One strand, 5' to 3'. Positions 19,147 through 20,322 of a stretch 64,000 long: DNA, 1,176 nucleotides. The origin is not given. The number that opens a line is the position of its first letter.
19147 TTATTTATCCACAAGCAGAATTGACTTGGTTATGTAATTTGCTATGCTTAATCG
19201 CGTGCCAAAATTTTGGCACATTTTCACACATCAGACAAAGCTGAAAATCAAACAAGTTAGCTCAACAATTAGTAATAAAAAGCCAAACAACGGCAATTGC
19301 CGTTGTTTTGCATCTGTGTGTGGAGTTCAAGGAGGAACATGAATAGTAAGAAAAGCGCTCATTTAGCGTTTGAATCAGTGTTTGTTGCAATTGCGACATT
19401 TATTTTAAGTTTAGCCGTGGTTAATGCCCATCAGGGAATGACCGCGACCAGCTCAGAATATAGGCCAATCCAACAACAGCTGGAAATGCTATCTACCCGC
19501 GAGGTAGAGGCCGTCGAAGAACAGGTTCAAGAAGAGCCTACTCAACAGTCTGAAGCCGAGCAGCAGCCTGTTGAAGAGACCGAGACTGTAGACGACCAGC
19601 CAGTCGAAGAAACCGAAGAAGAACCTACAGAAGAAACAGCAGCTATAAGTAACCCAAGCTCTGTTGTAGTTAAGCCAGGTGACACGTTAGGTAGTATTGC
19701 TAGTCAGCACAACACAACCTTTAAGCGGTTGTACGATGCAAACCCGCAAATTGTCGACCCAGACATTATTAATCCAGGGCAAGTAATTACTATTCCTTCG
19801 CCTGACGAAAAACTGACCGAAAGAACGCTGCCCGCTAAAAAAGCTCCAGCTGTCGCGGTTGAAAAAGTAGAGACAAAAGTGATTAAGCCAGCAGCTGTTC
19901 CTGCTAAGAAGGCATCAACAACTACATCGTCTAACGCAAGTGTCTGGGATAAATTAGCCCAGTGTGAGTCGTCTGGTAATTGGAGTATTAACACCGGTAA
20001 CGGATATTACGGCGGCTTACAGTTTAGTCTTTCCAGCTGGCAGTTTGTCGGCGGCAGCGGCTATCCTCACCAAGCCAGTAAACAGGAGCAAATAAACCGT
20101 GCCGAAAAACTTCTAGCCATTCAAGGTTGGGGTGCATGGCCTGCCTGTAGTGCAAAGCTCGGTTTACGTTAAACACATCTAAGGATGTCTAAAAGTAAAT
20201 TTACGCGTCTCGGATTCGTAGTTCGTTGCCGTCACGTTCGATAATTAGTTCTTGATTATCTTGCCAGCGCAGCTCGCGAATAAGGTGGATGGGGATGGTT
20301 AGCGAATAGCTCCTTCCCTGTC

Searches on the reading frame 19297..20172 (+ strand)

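Call 46: search_protein_families(library=pfam, proteins=[window:19297-20172:+], max_evalue=0.0001)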
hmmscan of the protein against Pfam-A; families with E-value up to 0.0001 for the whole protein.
window:19297-20172:+ (291 aa): 2 families
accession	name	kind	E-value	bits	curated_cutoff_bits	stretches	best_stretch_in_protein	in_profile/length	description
PF06737.19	Transglycosylas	-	7.1e-32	110.3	27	1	214-284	4-77/77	Transglycosylase-like domain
PF01476.26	LysM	-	1.3e-14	54.3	20.9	1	124-167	2-43/43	LysM domain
